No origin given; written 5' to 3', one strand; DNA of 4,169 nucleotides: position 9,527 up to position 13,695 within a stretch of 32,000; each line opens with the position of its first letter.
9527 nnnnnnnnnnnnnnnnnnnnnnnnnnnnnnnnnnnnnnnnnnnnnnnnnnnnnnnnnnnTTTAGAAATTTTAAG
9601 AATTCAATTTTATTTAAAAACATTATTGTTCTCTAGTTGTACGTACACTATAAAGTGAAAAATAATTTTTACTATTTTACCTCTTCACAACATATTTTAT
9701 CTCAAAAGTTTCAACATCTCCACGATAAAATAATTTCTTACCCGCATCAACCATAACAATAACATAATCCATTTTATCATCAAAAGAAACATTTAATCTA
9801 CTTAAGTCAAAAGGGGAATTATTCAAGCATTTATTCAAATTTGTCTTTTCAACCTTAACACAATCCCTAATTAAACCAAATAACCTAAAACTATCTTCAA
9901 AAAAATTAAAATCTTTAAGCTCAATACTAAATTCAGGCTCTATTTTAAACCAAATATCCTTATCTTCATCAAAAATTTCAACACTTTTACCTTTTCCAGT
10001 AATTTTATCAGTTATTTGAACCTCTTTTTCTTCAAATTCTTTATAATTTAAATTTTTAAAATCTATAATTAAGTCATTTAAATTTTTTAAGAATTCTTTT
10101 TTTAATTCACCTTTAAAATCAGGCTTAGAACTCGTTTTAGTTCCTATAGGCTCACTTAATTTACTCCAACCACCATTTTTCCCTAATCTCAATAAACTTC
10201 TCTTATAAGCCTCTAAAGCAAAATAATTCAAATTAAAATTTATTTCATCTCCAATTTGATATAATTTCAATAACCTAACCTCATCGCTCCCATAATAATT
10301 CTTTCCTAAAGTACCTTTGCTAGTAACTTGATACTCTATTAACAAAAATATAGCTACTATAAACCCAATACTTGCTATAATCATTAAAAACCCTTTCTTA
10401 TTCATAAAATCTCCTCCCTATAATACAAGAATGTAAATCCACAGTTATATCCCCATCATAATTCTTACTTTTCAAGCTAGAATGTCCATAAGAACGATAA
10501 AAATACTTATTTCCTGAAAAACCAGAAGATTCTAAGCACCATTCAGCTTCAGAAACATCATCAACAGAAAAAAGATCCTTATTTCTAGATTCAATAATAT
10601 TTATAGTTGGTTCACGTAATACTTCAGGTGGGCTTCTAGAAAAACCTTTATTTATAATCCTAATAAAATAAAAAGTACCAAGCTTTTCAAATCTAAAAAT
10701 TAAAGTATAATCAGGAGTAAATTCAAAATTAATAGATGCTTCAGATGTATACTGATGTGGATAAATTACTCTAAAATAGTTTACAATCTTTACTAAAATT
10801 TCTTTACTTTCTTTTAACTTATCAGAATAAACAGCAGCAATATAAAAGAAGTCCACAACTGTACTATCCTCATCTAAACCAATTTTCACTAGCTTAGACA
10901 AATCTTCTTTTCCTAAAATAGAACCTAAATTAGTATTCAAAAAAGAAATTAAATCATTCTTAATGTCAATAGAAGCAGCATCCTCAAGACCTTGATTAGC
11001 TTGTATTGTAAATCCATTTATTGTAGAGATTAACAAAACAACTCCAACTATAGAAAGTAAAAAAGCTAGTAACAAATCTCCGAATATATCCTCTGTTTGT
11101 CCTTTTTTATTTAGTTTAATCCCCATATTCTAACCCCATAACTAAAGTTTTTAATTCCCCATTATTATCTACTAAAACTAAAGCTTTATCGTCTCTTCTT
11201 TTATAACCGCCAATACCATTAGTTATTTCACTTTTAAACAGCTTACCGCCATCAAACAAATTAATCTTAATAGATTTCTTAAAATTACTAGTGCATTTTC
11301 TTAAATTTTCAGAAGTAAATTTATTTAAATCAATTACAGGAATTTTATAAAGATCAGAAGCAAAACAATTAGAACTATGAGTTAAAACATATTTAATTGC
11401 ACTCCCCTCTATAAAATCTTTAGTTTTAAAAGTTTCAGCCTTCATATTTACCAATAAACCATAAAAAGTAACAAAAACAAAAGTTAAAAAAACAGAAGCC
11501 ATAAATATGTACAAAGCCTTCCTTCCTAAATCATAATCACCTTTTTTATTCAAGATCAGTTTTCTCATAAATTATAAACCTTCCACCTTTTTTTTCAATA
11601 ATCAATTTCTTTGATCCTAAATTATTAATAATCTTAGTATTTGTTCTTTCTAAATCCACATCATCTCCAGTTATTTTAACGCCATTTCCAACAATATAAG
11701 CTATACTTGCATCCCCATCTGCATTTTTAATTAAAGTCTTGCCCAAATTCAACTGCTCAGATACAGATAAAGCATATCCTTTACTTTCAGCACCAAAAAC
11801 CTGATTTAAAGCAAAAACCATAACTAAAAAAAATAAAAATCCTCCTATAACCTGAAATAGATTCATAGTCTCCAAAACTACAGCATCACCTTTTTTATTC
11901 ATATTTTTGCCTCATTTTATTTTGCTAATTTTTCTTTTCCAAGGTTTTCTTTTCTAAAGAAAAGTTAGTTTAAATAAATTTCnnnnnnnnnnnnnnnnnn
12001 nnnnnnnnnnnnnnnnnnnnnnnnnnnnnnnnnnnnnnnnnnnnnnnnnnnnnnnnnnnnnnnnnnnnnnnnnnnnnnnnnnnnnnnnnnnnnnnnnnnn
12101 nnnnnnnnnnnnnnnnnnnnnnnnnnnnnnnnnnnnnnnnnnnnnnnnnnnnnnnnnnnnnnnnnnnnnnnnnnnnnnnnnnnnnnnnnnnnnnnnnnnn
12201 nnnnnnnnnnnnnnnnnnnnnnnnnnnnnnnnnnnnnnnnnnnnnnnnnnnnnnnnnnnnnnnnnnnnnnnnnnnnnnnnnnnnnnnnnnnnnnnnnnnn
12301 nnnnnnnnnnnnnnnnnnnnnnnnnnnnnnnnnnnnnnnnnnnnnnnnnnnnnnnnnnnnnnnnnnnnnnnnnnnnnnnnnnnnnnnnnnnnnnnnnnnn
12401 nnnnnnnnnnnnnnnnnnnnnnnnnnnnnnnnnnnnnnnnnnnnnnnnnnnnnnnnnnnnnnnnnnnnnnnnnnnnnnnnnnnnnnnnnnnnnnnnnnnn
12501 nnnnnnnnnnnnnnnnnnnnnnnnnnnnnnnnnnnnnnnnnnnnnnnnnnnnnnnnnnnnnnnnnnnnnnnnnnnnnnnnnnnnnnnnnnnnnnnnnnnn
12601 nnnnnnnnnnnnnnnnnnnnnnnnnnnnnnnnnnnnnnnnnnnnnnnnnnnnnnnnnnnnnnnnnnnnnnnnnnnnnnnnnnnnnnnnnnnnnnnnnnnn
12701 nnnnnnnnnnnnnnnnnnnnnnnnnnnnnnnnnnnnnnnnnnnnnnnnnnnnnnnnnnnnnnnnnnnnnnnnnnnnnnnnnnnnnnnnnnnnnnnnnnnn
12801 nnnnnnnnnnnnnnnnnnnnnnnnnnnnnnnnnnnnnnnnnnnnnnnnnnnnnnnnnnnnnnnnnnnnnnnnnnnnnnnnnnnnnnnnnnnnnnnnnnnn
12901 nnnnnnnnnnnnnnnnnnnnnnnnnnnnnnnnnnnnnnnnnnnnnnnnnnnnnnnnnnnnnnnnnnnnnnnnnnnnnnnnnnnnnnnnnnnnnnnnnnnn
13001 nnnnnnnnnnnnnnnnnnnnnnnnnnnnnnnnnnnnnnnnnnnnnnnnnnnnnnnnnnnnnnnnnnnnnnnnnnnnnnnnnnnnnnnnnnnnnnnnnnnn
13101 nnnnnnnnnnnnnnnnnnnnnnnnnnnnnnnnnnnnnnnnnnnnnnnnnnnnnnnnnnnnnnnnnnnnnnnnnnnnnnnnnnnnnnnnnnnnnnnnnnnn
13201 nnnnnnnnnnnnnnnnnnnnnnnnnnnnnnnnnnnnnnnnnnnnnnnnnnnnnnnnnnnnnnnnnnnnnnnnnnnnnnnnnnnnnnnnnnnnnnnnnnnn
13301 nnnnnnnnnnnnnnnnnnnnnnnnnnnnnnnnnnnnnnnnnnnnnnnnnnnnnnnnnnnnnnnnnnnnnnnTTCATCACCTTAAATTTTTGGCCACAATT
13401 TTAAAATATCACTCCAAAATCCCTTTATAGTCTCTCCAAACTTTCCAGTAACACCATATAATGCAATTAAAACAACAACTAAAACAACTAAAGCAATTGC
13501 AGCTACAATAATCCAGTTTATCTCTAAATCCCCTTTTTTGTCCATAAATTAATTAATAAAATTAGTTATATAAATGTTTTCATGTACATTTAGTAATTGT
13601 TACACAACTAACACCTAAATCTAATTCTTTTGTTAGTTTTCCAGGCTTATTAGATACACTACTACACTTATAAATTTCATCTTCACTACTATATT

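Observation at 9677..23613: Two-part type IV pilus-like locus with at least 10 class III signal-peptide genes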

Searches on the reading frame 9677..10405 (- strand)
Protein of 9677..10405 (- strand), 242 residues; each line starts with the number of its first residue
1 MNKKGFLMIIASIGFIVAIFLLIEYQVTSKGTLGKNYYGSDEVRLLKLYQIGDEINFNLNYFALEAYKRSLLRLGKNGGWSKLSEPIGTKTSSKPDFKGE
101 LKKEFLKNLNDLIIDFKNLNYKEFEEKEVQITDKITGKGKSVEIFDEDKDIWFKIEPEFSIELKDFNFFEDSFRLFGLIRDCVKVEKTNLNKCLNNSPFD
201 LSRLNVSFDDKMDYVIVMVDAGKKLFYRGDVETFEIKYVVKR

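Call 5: search_protein_families(library=pfam, proteins=[window:9677-10405:-], max_evalue=0.1)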
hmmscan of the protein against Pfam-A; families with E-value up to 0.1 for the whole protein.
window:9677-10405:- (242 aa): 1 family
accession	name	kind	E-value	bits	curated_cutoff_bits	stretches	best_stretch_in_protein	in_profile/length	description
PF14558.11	TRP_N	-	0.037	14.8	27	1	186-221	2-37/137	ML-like domain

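Call 13: search_protein_families(library=ncbifam, proteins=[window:9677-10405:-], max_evalue=1)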
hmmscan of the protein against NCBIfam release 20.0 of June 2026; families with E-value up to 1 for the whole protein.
window:9677-10405:- (242 aa): 0 families

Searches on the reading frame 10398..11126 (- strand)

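Call 5: search_protein_families(library=pfam, proteins=[window:10398-11126:-], max_evalue=0.1)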
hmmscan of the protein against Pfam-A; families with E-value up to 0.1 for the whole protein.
window:10398-11126:- (242 aa): 1 family
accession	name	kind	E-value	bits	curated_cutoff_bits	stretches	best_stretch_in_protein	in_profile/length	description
PF07069.16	PRRSV_2b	-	0.069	14.1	25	0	13-42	13-42/73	Porcine reproductive and respiratory syndrome virus 2b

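Call 13: search_protein_families(library=ncbifam, proteins=[window:10398-11126:-], max_evalue=1)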
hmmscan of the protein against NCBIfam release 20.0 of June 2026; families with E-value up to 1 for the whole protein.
window:10398-11126:- (242 aa): 0 families

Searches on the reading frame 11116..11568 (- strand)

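Call 5: search_protein_families(library=pfam, proteins=[window:11116-11568:-], max_evalue=0.1)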
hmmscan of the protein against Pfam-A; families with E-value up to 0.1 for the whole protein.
window:11116-11568:- (150 aa): 1 family
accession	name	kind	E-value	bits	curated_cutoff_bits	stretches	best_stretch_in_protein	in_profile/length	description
PF23370.1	Vp20_capsid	-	0.027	14.4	27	1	55-132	57-133/176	Capsid protein Vp20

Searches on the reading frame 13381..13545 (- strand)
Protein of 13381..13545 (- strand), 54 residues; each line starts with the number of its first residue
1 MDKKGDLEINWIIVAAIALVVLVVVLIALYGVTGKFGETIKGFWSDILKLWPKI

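Call 4: search_protein_families(library=pfam, proteins=[window:13381-13545:-], max_evalue=0.1)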
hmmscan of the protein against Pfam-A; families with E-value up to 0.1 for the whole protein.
window:13381-13545:- (54 aa): 2 families
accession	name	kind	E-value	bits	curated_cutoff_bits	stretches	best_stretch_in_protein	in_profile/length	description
PF21001.2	YqiJ_N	-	0.0098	16.5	23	1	9-40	58-89/116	Inner membrane protein YqiJ, N-terminal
PF06103.16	DUF948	-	0.029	15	37.2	1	13-31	4-22/89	Bacterial protein of unknown function (DUF948)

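Call 13: search_protein_families(library=ncbifam, proteins=[window:13381-13545:-], max_evalue=1)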
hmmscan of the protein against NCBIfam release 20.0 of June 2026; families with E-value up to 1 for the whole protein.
window:13381-13545:- (54 aa): 6 families
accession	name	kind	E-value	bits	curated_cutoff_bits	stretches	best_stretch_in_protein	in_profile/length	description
NF002960.0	PRK03625.1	equivalog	0.085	13.1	92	1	10-43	7-39/67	twin-arginine translocase subunit TatE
NF011901.0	PRK15374.1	equivalog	0.14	10.9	828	1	12-51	412-453/593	type III secretion system needle tip complex protein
TIGR03142.1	cytochro_ccmI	equivalog_domain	0.17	12.2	29.3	1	12-35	93-116/118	c-type cytochrome biogenesis protein CcmI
NF002500.0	PRK01833.1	equivalog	0.2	12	115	1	11-43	7-39/74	Sec-independent protein translocase subunit TatA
NF001681.0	PRK00442.1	equivalog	0.24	12.2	102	1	11-44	9-40/92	twin-arginine translocase TatA/TatE family subunit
NF003396.0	PRK04598.1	equivalog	0.26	11.7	121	1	12-44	8-40/81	Sec-independent protein translocase subunit TatA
